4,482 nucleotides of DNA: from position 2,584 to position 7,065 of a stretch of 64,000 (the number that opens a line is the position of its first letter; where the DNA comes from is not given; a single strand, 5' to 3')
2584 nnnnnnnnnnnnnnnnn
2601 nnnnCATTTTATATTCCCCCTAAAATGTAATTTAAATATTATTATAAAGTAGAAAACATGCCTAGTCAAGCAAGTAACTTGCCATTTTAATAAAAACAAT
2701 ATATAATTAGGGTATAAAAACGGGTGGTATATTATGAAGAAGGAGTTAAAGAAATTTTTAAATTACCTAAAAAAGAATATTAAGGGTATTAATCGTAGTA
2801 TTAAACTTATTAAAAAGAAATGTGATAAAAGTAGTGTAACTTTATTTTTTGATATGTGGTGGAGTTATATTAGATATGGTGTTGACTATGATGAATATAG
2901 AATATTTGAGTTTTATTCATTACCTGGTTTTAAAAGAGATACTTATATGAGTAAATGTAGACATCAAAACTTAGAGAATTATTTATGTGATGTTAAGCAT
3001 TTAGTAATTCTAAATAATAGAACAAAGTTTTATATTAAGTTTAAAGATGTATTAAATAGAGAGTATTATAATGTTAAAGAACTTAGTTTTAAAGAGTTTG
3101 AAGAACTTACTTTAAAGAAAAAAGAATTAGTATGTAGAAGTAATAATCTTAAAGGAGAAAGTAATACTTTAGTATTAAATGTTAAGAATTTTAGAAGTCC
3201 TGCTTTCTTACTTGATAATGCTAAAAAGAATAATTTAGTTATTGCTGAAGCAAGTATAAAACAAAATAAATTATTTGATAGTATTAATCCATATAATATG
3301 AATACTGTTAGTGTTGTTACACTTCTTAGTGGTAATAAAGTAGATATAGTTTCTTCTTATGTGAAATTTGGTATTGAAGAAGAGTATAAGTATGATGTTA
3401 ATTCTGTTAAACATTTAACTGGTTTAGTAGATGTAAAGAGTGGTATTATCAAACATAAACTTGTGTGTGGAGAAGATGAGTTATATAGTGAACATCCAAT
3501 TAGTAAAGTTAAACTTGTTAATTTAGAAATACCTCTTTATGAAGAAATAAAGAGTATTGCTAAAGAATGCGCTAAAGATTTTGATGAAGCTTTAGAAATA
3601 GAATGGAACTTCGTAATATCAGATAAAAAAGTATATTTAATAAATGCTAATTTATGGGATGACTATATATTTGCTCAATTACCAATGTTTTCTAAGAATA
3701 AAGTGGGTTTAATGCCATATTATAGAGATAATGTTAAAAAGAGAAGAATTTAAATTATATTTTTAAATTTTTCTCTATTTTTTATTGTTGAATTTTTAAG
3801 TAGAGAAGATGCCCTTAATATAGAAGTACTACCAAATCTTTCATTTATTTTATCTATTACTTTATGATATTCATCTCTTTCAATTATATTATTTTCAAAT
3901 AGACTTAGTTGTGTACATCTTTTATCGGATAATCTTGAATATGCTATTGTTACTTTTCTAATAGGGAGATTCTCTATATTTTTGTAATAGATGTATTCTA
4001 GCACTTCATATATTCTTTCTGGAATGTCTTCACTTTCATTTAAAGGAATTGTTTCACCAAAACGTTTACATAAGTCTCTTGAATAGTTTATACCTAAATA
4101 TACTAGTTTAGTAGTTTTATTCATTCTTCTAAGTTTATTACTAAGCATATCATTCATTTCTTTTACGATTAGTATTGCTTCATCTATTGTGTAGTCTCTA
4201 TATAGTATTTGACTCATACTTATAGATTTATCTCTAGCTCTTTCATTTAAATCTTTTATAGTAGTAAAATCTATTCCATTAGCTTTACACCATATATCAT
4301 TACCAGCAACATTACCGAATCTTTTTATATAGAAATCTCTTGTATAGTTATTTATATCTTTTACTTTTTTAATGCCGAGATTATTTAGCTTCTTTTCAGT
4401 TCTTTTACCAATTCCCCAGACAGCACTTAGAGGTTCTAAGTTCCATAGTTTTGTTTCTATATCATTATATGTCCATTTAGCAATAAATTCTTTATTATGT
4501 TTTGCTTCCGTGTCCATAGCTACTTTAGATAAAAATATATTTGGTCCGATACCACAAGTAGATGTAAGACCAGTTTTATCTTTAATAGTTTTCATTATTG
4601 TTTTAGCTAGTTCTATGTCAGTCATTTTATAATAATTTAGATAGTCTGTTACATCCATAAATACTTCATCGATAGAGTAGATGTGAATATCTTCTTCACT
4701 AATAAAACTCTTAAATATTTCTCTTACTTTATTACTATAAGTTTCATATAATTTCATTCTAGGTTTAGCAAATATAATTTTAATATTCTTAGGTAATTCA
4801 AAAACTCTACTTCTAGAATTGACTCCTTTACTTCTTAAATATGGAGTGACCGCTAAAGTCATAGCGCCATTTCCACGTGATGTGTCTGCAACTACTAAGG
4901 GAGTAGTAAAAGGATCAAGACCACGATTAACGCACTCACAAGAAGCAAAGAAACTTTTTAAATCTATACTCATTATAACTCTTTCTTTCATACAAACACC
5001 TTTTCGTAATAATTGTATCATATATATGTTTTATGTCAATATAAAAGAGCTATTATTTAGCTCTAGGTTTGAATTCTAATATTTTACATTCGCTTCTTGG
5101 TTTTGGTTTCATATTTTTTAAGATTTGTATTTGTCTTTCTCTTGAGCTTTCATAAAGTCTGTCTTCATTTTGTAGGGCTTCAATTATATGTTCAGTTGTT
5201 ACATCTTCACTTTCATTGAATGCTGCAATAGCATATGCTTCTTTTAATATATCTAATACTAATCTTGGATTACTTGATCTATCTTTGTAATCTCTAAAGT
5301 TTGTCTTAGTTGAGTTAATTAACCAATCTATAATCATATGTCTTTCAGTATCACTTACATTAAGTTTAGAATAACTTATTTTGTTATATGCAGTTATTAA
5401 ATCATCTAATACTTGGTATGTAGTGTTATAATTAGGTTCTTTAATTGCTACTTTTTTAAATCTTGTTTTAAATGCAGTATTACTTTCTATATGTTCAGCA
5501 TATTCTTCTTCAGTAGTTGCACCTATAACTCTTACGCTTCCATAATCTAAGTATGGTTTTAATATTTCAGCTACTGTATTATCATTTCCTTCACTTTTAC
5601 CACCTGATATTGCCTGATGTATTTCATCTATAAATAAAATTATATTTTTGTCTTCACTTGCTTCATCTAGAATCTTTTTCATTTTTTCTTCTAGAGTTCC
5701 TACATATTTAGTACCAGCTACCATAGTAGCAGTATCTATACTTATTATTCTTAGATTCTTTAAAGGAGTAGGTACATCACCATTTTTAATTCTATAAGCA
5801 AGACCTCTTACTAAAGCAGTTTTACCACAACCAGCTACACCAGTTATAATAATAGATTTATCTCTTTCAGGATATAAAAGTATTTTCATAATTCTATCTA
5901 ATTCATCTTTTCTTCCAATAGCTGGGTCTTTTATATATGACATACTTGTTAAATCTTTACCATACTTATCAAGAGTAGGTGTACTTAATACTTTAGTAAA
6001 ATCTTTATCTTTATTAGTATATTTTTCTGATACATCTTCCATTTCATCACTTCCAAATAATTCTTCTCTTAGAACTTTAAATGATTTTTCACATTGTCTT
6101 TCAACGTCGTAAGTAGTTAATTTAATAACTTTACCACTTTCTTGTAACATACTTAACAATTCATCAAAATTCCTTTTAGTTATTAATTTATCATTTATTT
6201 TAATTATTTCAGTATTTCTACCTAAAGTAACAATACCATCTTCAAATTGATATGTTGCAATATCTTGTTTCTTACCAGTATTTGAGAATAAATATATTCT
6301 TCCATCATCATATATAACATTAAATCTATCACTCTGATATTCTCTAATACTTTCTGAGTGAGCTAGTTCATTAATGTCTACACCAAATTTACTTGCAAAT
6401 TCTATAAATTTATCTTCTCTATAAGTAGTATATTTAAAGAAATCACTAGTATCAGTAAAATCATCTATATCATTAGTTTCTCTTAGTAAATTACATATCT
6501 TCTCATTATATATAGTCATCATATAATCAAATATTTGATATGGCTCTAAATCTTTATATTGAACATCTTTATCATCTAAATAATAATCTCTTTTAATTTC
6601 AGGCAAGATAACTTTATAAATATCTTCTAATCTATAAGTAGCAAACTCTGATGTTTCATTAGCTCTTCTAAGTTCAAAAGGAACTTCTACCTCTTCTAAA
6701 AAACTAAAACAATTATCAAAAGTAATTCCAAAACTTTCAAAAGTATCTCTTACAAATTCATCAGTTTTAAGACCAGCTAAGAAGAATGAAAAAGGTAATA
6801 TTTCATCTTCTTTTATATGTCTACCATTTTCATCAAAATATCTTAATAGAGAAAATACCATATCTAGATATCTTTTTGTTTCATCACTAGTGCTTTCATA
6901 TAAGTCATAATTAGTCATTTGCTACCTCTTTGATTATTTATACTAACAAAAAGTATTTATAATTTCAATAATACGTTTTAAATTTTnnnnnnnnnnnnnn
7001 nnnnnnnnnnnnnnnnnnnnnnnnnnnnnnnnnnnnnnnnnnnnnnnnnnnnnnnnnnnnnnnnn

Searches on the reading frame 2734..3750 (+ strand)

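Call 26: search_protein_families(library=pfam, proteins=[window:2734-3750:+], max_evalue=0.0001)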
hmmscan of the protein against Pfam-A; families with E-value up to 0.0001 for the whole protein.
window:2734-3750:+ (339 aa): 1 family
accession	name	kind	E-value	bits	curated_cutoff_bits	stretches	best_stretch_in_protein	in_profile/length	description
PF14397.11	ATPgrasp_ST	-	1.1e-21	77.7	31.4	1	161-326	106-269/278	Sugar-transfer associated ATP-grasp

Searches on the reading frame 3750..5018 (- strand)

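Call 26: search_protein_families(library=pfam, proteins=[window:3750-5018:-], max_evalue=0.0001)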
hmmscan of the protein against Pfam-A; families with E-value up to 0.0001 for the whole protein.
window:3750-5018:- (422 aa): 4 families
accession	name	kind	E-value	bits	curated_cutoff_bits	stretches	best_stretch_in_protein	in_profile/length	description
PF00817.25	IMS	-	5.3e-33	114.4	23.2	1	18-169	1-148/148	impB/mucB/samB family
PF11798.14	IMS_HHH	-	1.1e-10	41.5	24.4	1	184-216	1-32/32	IMS family HHH motif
PF11799.13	IMS_C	-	7.2e-09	36.5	20.7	1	264-373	2-109/109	impB/mucB/samB family C-terminal domain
PF21999.2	IMS_HHH_1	-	3.2e-05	24.7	27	0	202-250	5-53/53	DNA polymerase-iota, thumb domain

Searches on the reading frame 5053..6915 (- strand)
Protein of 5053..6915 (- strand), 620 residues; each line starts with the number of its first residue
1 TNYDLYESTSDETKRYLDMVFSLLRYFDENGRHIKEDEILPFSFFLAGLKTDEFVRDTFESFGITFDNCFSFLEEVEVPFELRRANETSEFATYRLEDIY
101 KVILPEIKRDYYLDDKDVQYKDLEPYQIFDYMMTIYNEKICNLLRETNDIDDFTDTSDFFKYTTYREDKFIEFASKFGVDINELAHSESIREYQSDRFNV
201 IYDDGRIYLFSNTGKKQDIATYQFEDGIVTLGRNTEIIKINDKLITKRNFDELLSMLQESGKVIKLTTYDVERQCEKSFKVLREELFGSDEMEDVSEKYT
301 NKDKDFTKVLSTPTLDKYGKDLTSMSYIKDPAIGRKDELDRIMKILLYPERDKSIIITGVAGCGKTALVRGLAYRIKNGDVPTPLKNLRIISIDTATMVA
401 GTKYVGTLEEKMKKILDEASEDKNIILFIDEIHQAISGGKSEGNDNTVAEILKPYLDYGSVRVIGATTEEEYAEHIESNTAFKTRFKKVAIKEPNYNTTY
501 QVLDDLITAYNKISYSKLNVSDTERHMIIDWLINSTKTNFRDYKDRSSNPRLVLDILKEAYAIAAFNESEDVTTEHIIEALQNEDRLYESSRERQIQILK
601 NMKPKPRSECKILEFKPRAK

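Call 26: search_protein_families(library=pfam, proteins=[window:5053-6915:-], max_evalue=0.0001)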
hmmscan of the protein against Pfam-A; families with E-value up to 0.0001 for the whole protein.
window:5053-6915:- (620 aa): 5 families
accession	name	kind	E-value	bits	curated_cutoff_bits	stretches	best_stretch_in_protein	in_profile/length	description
PF00004.35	AAA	-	6.1e-15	56.3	21.2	1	355-488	1-125/131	ATPase family associated with various cellular activities (AAA)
PF13191.12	AAA_16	-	4.1e-07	31.1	32.6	0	333-377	3-49/167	AAA ATPase domain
PF01637.24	ATPase_2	-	1e-06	29.2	33.2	0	335-376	4-44/225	ATPase domain predominantly from Archaea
PF13173.12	AAA_14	-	5.7e-06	26.8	27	1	352-457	2-86/129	AAA domain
PF20720.3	nSTAND3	-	1.7e-05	25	27.2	1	342-492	10-136/155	Novel STAND NTPase 3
